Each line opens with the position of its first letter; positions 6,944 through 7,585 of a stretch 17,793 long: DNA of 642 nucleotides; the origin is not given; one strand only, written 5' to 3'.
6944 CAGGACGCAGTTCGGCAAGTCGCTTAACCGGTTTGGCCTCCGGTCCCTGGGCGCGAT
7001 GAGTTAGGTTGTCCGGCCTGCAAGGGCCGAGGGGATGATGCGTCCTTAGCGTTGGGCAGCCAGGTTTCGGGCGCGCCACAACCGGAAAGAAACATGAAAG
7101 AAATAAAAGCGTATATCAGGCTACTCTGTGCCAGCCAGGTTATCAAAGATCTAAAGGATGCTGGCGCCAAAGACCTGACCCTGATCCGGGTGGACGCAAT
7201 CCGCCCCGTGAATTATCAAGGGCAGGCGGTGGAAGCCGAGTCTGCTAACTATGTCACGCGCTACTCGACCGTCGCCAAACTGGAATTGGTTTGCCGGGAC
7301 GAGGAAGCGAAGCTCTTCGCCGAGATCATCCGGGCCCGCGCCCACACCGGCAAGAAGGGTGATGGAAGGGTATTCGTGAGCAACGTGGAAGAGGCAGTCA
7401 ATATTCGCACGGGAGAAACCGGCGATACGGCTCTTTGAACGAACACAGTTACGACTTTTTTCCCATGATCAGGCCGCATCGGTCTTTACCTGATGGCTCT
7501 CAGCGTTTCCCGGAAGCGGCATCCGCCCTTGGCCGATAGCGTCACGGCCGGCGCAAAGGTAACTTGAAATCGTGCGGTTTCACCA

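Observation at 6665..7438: Adjacent stand-alone CBM48 glycogen-binding domain and divergent PII-like protein: a possible carbon/energy-status sensing pair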

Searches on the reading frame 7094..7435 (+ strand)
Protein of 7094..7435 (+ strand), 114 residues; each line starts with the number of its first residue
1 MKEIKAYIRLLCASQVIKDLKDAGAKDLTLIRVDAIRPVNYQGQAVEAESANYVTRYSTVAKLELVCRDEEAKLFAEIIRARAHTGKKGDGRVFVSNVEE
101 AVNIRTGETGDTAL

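Call 6: search_protein_families(library=pfam, proteins=[window:7094-7435:+], max_evalue=1)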
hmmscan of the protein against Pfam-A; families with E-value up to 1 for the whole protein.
window:7094-7435:+ (114 aa): 3 families
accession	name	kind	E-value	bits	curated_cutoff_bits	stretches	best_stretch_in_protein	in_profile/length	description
PF00543.27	P-II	-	7.4e-13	49.2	25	1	1-108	1-102/102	Nitrogen regulatory protein P-II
PF06698.16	DUF1192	-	0.029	14.9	25.5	1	72-92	30-50/58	Protein of unknown function (DUF1192)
PF23236.1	WH2_Lhr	-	0.11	13.5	27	1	20-106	2-88/105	Large helicase-related protein, winged-helix domain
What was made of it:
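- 7094..7438 (+): PII-NG-type PII signalling protein (114 aa). PF00543 matches over its full length (call 6).
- On PII superfamily (PF00543): 49.2 bits against a cut-off of 25, covering profile positions 1-102 of 102 (call 6).
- Checked: PF00543 7.4e-13, matching profile positions 1-102 of 102 (call 6).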

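Call 10: find_homologous_proteins(query=window:7094-7435:+)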
Query window:7094-7435:+ (114 aa): 121 proteins with E <= 0.001 among 129 candidates; the best 120 are listed.
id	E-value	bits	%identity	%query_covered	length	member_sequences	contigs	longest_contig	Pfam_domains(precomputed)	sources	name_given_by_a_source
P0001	2.1e-65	236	100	100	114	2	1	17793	PF00543.28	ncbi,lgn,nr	ncbi:MAG: hypothetical protein MUF81_09215 [Verrucomicrobia bacterium]|nr:hypothetical protein [Verr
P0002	8.3e-55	202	86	100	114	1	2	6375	PF00543.28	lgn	-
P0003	2.9e-50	187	79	100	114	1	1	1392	PF00543.28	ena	-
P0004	2.8e-49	184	81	100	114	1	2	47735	PF00543.28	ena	-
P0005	4.3e-49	183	80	100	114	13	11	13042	PF00543.28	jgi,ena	jgi:nitrogen regulatory protein P-II 1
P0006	2.8e-47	177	76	100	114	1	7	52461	PF00543.28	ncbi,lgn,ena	ncbi:MAG: P-II family nitrogen regulator [Verrucomicrobiota bacterium]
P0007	2.4e-46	174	75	100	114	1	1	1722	PF00543.28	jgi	jgi:nitrogen regulatory protein P-II 1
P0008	1.0e-45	172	75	100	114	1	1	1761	PF00543.28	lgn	-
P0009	4.9e-45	170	70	100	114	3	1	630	PF00543.28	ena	-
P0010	5.1e-45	170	73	100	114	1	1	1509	PF00543.28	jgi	jgi:nitrogen regulatory protein P-II 1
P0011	1.4e-44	169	74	100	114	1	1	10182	PF00543.28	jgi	jgi:nitrogen regulatory protein PII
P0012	1.7e-44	168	75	100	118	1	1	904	PF00543.28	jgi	jgi:nitrogen regulatory protein PII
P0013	2.5e-44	168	73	100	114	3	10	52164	PF00543.28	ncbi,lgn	-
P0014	8.4e-44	166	72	100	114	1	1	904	PF00543.28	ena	-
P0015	3.6e-42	161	69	100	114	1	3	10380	PF00543.28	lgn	-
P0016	5.0e-42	161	71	100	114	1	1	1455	PF00543.28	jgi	jgi:nitrogen regulatory protein P-II 1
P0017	5.3e-42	161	74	100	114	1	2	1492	PF00543.28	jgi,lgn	jgi:nitrogen regulatory protein P-II 1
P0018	7.9e-42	160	69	100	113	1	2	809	PF00543.28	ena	-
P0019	3.0e-41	158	71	100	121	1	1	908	PF00543.28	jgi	jgi:nitrogen regulatory protein P-II 1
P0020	5.4e-41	157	71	100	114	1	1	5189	PF00543.28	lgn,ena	-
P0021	1.1e-40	156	70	100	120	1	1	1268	PF00543.28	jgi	jgi:nitrogen regulatory protein PII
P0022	2.3e-40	155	69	100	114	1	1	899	PF00543.28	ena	-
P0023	2.2e-39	152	69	100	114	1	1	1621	PF00543.28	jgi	jgi:ammonium transporter, Amt family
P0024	3.4e-38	148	68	100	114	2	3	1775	PF00543.28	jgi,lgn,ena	-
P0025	8.6e-34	134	63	100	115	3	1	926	PF00543.28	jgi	jgi:nitrogen regulatory protein P-II 1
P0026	4.5e-32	129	77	72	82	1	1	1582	PF00543.28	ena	-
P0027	8.7e-32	128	74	72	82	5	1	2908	PF00543.28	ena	-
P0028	2.2e-30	123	58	100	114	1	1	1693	PF00543.28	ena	-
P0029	8.8e-30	121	58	100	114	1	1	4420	PF00543.28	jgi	jgi:nitrogen regulatory protein PII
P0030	1.7e-29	120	56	100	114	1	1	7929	PF00543.28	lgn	-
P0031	3.1e-29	120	56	100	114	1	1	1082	PF00543.28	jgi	-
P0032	1.6e-28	117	54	100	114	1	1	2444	PF00543.28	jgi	-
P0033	2.2e-28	117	56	100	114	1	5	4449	PF00543.28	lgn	-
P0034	2.7e-28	116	58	100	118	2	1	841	PF00543.28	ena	-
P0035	3.1e-28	116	57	100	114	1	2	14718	PF00543.28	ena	-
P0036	4.0e-28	116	56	100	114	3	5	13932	PF00543.28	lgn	-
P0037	4.3e-28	116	53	100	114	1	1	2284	PF00543.28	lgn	-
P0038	7.7e-28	115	54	100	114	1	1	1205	PF00543.28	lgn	-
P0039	8.1e-28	115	55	100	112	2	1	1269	PF00543.28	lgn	-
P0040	8.5e-28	115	50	100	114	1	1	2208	PF00543.28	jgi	-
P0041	9.0e-28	115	54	100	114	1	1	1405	PF00543.28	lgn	-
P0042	9.8e-28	115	56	100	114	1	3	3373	PF00543.28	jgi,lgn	-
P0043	9.9e-28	115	56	100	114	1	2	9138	PF00543.28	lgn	-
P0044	1.0e-27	115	55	100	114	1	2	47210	PF00543.28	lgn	-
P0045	1.7e-27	114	55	100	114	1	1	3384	PF00543.28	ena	-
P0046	1.8e-27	114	55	100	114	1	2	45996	PF00543.28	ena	-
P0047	2.9e-27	113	53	100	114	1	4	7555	PF00543.28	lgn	-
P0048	3.9e-27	113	54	100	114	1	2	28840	PF00543.28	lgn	-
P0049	4.1e-27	113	55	100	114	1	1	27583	PF00543.28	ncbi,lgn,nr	ncbi:MAG: P-II family nitrogen regulator [Sedimentisphaerales bacterium]|nr:P-II family nitrogen reg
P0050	4.9e-27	112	53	100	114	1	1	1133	PF00543.28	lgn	-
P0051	1.2e-26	111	54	100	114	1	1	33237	PF00543.28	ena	-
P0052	1.8e-26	111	55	100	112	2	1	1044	PF00543.28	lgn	-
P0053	2.0e-26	111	54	100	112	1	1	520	PF00543.28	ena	-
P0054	3.2e-26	110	56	100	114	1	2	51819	PF00543.28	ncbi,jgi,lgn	jgi:nitrogen regulatory protein PII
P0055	4.1e-26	110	54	100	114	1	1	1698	PF00543.28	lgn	-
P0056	4.8e-26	109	54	100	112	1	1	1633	PF00543.28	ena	-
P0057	5.1e-26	109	53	100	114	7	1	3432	PF00543.28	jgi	jgi:nitrogen regulatory protein PII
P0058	6.6e-26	109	52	100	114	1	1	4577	PF00543.28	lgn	-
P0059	1.0e-25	108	53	100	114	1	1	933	PF00543.28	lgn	-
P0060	1.1e-25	108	51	100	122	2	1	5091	PF00543.28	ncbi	-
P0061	1.2e-25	108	53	100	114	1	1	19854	PF00543.28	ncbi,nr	ncbi:MAG: P-II family nitrogen regulator [Verrucomicrobiota bacterium]|nr:P-II family nitrogen regul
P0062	1.2e-25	108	54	100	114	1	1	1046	PF00543.28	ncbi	-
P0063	1.6e-25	108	52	100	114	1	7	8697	PF00543.28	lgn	-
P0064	1.7e-25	108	51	100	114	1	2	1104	PF00543.28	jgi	jgi:nitrogen regulatory protein P-II 1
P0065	1.8e-25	107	53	100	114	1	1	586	PF00543.28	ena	-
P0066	2.3e-25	107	52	100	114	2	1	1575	PF00543.28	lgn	-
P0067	2.5e-25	107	52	100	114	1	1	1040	PF00543.28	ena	-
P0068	3.3e-25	107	51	100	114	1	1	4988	PF00543.28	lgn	-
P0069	3.4e-25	107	55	94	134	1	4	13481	PF00543.28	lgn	-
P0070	3.4e-25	107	53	100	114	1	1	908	PF00543.28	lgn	-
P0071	3.6e-25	106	51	100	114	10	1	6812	PF00543.28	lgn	-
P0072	8.3e-25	105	53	100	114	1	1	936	PF00543.28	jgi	jgi:nitrogen regulatory protein P-II 1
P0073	9.2e-25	105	53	100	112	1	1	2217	PF00543.28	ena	-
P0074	1.2e-24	105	51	100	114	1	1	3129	PF00543.28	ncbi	-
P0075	1.4e-24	105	50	100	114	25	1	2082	PF00543.28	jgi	jgi:nitrogen regulatory protein PII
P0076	1.6e-24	104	50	100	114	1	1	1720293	PF00543.28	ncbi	ncbi:MAG: P-II family nitrogen regulator [Opitutaceae bacterium]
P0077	1.6e-24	104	52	100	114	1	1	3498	PF00543.28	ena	-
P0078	1.9e-24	104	52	100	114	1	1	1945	PF00543.28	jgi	jgi:nitrogen regulatory protein P-II 1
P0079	1.9e-24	104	51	100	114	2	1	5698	PF00543.28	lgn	-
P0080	2.6e-24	104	52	100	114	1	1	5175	PF00543.28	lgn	-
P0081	2.9e-24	104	51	100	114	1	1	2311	PF00543.28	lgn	-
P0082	3.9e-24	103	51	100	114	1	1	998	PF00543.28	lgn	-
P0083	4.7e-24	103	51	100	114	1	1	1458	PF00543.28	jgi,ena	-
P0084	6.9e-24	102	50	100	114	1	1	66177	PF00543.28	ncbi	-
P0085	9.0e-24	102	50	100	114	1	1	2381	PF00543.28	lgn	-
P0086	9.4e-24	102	51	100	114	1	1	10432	PF00543.28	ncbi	-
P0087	1.0e-23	102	49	100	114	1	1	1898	PF00543.28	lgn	-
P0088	1.2e-23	102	51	100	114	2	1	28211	PF00543.28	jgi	jgi:nitrogen regulatory protein P-II 1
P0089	1.3e-23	101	50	100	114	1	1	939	PF00543.28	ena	-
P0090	1.4e-23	101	50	100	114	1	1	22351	PF00543.28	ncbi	-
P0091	2.3e-23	101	50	100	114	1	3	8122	PF00543.28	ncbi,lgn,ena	-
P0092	2.9e-23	100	48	100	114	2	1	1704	PF00543.28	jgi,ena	jgi:nitrogen regulatory protein P-II 1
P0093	4.0e-23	100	48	100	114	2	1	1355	PF00543.28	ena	-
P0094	5.6e-23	99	48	100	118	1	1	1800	PF00543.28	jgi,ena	-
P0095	1.3e-22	98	48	100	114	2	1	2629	PF00543.28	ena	-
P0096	2.4e-22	97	48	100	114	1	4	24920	PF00543.28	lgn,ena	-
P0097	3.5e-22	97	47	100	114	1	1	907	PF00543.28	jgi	-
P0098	5.1e-22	96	48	100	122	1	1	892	PF00543.28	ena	-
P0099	8.8e-22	96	48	100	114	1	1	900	PF00543.28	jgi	jgi:nitrogen regulatory protein P-II 1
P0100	4.7e-21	93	49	100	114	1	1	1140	PF00543.28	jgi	-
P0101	6.1e-21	93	52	86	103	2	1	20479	PF00543.28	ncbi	-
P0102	1.4e-20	92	46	100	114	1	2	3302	PF00543.28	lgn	-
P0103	2.8e-20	91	49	100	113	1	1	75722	PF00543.28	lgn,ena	-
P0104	3.0e-20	91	52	100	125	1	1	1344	PF00543.28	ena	-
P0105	8.7e-20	89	48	100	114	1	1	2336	PF00543.28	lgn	-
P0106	1.0e-19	89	47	100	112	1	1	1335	PF00543.28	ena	-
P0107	1.2e-19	89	46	100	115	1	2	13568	PF00543.28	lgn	-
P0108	2.7e-19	88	47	100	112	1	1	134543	PF00543.28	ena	-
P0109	2.7e-19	88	49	96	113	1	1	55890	PF00543.28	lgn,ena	-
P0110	2.8e-19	88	49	100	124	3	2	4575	PF00543.28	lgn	-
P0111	1.2e-18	85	47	100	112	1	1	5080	PF00543.28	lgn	-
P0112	1.7e-17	82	47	100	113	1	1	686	PF00543.28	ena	-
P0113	7.0e-15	73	39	100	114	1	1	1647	PF00543.28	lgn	-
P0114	4.9e-14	71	42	100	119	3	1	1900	PF00543.28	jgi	-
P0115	3.3e-12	65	38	100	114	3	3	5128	PF00543.28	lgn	-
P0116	1.5e-11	63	39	100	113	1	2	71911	PF00543.28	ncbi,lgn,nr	ncbi:MAG: P-II family nitrogen regulator [Planctomycetes bacterium]|nr:P-II family nitrogen regulato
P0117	3.3e-11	62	40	100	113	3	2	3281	PF00543.28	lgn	-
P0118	7.3e-11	61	37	100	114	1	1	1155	PF00543.28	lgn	-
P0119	1.6e-10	59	36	100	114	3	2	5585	PF00543.28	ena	-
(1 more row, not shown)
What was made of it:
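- PF00543 matches and source names say so (calls 6, 10).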

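Call 12: find_related_loci(query=window:7094-7435:+, collection=genome_contigs, flank=10000)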
Query window:7094-7435:+ (114 aa) in genome_contigs; peptide patterns used: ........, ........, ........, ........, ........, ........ (x = any residue, [..] = any of these).
600 stretches matched a pattern (row limit reached: there are more); 308 encode a relative of the query (tblastn E <= 1e-3); the best 80 are kept; 80 distinct loci.
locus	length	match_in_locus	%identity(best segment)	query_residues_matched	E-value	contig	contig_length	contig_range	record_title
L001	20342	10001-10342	76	1-114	1e-54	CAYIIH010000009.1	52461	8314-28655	MAG TPA_asm: uncultured Verrucomicrobiota bacterium isolate ERP119705_co20_532 genome assembly, contig: NODE_403_length_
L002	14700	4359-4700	74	1-114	3e-51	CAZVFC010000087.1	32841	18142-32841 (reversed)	MAG TPA_asm: uncultured Verrucomicrobiota bacterium isolate binchicken_co66_227 genome assembly, contig: NODE_2266_lengt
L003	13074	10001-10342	56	1-114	8e-33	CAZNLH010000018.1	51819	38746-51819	MAG TPA_asm: uncultured Gemmatimonadota bacterium isolate binchicken_co172_241 genome assembly, contig: NODE_366_length_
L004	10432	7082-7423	51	1-114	2e-30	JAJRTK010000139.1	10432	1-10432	MAG: bacterium isolate Dive96_bin1.51 k141_1522723, whole genome shotgun sequence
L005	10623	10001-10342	49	1-114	1e-29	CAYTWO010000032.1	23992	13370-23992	MAG TPA_asm: uncultured Gemmatimonadota bacterium isolate binchicken_co275_495 genome assembly, contig: NODE_2549_length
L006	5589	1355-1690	53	1-114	4e-29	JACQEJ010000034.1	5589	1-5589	MAG: Deltaproteobacteria bacterium isolate NC_groundwater_1018_Pr1_S-0.65um_46_20 Montesol18_Sp65_coassembly_scaffold_34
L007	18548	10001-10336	50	1-114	5e-28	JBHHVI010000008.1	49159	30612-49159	MAG: Thermodesulfobacteriota bacterium isolate S.4.sp2_bin.60 NODE_150_length_49159_cov_37.247373, whole genome shotgun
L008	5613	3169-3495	46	1-111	1e-26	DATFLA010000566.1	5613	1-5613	MAG TPA_asm: Bacteroidales bacterium isolate SMAG_U9185 k141_159381, whole genome shotgun sequence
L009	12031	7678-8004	46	1-111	2e-26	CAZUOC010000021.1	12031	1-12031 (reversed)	MAG TPA_asm: uncultured Ignavibacteriaceae bacterium isolate binchicken_co129_693 genome assembly, contig: NODE_16566_le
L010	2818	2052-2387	46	1-114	1e-26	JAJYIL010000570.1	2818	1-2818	MAG: Bacteroidetes bacterium isolate DBS2-1.bin11 NODE_80709_length_2818_cov_0.649201, whole genome shotgun sequence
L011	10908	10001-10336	47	1-114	3e-26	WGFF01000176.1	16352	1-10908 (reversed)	MAG: Deltaproteobacteria bacterium isolate S146_73 k151_478386, whole genome shotgun sequence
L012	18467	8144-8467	44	1-110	6e-26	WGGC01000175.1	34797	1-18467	MAG: Bacteroidales bacterium isolate S147_9 k151_76069, whole genome shotgun sequence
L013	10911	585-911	44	1-111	8e-26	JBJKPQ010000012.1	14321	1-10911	MAG: Bacteroidales bacterium isolate Bin_126 S1Ck127_3846082_flag_0_multi_8.6589_len_14321, whole genome shotgun sequenc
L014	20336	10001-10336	46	1-114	1e-25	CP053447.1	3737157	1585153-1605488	MAG: Ignavibacteriota bacterium isolate IGN3 chromosome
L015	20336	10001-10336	47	1-114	8e-25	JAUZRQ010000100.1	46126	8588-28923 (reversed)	MAG: candidate division KSB1 bacterium isolate GS19_ROV16_BS04-AMOR20_M0784 AMOR20_M0784_contig100, whole genome shotgun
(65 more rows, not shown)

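Call 16: find_related_loci(query=A1, collection=metagenome_contigs, flank=6000)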
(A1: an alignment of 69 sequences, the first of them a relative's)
Query A1 (114 aa) in metagenome_contigs; peptide patterns used: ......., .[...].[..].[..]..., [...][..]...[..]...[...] (x = any residue, [..] = any of these).
600 stretches matched a pattern (row limit reached: there are more); 272 encode a relative of the query (tblastn E <= 1e-3); the best 80 are kept; 80 distinct loci.
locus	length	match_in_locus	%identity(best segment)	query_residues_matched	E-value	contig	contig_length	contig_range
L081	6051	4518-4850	77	4-114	5e-55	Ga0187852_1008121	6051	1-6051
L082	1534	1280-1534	81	1-85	1e-40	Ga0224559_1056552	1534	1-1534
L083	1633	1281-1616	54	1-114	9e-34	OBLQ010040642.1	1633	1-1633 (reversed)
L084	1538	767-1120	48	1-114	7e-32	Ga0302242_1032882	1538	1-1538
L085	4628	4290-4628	48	1-113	1e-31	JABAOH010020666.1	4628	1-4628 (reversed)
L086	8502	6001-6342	49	1-114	1e-30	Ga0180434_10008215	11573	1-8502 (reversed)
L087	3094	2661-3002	48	1-114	2e-30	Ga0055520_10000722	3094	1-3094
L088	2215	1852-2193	50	1-114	2e-30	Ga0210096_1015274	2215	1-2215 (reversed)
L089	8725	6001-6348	48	1-114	5e-30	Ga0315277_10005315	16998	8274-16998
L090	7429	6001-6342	47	1-114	6e-29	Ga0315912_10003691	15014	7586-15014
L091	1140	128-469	49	1-114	2e-29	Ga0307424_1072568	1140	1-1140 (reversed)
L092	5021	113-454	46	1-114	3e-28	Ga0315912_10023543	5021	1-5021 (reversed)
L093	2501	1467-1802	46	1-114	2e-26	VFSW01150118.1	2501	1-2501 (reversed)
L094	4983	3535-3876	46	1-114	3e-26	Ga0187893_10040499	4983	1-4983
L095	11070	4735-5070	47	1-114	6e-26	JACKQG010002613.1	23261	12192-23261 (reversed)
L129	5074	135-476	40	1-114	5e-22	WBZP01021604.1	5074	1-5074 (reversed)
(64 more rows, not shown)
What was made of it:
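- Tried and rejected: Most loci were the RND-linked clades (call 16).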

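Call 18: find_encoding_contigs(protein=P0004, flank=8000, max_places=3)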
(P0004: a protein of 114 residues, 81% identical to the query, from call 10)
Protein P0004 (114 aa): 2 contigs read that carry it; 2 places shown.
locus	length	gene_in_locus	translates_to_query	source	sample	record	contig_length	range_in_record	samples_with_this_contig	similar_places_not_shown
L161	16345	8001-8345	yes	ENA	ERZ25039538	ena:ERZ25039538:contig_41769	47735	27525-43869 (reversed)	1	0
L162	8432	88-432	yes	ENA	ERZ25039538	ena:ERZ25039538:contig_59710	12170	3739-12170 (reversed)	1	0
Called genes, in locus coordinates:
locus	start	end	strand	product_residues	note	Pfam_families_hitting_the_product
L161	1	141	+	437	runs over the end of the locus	PF03448:MgtE_N, PF00571:CBS, PF01769:MgtE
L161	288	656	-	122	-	PF02566:OsmC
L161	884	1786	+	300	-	PF00126:HTH_1, PF03466:LysR_substrate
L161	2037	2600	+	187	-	-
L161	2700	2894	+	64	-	PF11154:DUF2934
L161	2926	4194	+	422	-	PF10114:PocR, PF12833:HTH_18, PF00165:HTH_AraC (weak)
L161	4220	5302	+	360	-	PF08240:ADH_N, PF16912:Glu_dehyd_C (weak), PF00107:ADH_zinc_N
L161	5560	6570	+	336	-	PF00582:Usp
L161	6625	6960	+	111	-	PF05957:DUF883, PF19029:DUF883_C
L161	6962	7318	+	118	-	PF07332:Phage_holin_3_6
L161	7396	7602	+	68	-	-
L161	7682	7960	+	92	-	PF02922:CBM_48, PF16561:AMPK1_CBM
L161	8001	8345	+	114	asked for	PF00543:P-II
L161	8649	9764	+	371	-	PF01594:AI-2E_transport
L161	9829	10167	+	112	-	-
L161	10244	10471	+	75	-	-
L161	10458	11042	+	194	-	PF01145:Band_7, PF13421:Band_7_1 (weak)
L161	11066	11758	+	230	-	-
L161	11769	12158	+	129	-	-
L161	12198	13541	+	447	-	PF00690:Cation_ATPase_N, PF00122:E1-E2_ATPase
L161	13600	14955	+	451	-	PF13246:Cation_ATPase, PF00702:Hydrolase, PF08282:Hydrolase_3 (faint), PF00689:Cation_ATPase_C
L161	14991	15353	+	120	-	PF11964:SpoIIAA-like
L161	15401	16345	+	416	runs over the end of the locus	PF02163:Peptidase_M50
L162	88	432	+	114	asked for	PF00543:P-II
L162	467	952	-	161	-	-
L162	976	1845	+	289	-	PF01594:AI-2E_transport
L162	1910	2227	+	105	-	-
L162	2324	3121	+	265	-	PF01145:Band_7, PF13421:Band_7_1 (weak)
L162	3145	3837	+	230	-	-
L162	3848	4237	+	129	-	-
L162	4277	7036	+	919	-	PF00690:Cation_ATPase_N, PF00122:E1-E2_ATPase, PF13246:Cation_ATPase, PF00702:Hydrolase, PF00689:Cation_ATPase_C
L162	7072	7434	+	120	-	PF11964:SpoIIAA-like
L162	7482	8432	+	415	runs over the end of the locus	PF02163:Peptidase_M50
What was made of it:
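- An AI-2E transporter gene follows PII in L161 and L162 (call 18).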

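Call 19: find_encoding_contigs(protein=P0013, flank=8000, max_places=3)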
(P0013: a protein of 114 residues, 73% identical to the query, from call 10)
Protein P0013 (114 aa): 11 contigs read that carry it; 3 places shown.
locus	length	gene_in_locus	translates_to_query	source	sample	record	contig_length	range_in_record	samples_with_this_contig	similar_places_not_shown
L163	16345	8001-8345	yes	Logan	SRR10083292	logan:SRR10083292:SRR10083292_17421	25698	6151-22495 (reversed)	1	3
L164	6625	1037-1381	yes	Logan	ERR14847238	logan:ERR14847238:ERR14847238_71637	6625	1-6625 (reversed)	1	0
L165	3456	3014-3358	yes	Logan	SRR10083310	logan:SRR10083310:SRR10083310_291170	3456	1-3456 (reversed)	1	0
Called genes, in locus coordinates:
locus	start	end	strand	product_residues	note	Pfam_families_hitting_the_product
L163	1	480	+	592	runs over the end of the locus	PF00939:Na_sulph_symp (weak), PF03600:CitMHS, PF16980:CitMHS_2 (weak), PF02080:TrkA_C, PF00939:Na_sulph_symp, PF03600:CitMHS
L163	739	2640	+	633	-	PF00989:PAS, PF13188:PAS_8, PF13426:PAS_9, PF00989:PAS, PF08448:PAS_4, PF13426:PAS_9, PF07730:HisKA_3, PF02518:HATPase_c, +4 more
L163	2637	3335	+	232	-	PF00072:Response_reg, PF00196:GerE, PF08281:Sigma70_r4_2 (faint)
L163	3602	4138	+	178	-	PF00072:Response_reg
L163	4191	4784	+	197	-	-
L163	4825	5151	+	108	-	PF00085:Thioredoxin, PF13098:Thioredoxin_2, PF13905:Thioredoxin_8 (faint)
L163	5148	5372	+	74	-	-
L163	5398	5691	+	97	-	PF05957:DUF883, PF19029:DUF883_C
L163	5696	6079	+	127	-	PF07332:Phage_holin_3_6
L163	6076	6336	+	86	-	-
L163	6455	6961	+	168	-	-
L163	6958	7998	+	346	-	PF00582:Usp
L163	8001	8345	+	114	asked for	PF00543:P-II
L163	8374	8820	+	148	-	-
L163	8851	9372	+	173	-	PF00582:Usp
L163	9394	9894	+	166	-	PF00582:Usp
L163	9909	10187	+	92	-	PF02922:CBM_48, PF16561:AMPK1_CBM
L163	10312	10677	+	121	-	-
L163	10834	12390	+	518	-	PF00702:Hydrolase, PF13419:HAD_2, PF02358:Trehalose_PPase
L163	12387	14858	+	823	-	PF03636:Glyco_hydro_65N, PF03632:Glyco_hydro_65m, PF03633:Glyco_hydro_65C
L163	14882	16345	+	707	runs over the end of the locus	PF02922:CBM_48, PF00128:Alpha-amylase (weak), PF21331:Isoamylase_C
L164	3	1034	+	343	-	?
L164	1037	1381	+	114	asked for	PF00543:P-II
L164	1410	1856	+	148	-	-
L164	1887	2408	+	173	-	PF00582:Usp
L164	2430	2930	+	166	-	PF00582:Usp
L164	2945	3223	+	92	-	PF02922:CBM_48, PF16561:AMPK1_CBM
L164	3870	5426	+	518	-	PF00702:Hydrolase, PF13419:HAD_2, PF02358:Trehalose_PPase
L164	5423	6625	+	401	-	?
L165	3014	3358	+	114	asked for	PF00543:P-II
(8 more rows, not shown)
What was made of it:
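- Trehalose phosphatase, GH65 and isoamylase lie downstream in L163 (call 19).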

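Call 20: find_encoding_contigs(protein=P0049, flank=8000, max_places=2)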
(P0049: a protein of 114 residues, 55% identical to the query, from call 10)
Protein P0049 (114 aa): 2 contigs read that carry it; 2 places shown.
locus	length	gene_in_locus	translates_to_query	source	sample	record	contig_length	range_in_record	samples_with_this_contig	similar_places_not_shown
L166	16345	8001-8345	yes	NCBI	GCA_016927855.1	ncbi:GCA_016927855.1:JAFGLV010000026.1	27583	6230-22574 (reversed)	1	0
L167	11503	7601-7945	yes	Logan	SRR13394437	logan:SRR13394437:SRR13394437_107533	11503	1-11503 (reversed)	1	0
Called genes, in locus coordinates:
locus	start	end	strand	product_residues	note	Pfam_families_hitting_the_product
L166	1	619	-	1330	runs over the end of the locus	PF00873:ACR_tran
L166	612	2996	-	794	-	PF19335:HMBD, PF25919:BSH_CusB, PF25973:BSH_CzcB, PF25869:3HB_CusB, PF25944:Beta-barrel_RND (weak), PF25954:Beta-barrel_RND_2, PF19335:HMBD, PF11827:DUF3347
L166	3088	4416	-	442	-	PF02321:OEP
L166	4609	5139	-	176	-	-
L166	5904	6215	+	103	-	-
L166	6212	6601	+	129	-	PF03625:DUF302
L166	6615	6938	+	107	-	PF09851:SHOCT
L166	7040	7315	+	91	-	PF18926:DUF5676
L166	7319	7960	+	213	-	PF04140:ICMT, PF04191:PEMT (weak)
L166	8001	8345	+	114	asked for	PF00543:P-II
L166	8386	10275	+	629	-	PF05524:PEP-utilisers_N, PF00391:PEP-utilizers, PF02896:PEP-utilizers_C, PF04945:YHS (weak)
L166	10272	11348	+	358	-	PF04945:YHS, PF01946:Thi4 (faint), PF00890:FAD_binding_2 (faint), PF07992:Pyr_redox_2, PF13738:Pyr_redox_3, PF01494:FAD_binding_3 (weak), PF00070:Pyr_redox, PF12831:FAD_oxidored (weak), +6 more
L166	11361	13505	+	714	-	PF04945:YHS, PF00122:E1-E2_ATPase, PF00702:Hydrolase, PF08282:Hydrolase_3 (faint)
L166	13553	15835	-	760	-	PF03460:NIR_SIR_ferr, PF01077:NIR_SIR, PF03460:NIR_SIR_ferr, PF01077:NIR_SIR, PF01206:TusA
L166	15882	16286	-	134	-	PF14464:Prok-JAB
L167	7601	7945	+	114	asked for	PF00543:P-II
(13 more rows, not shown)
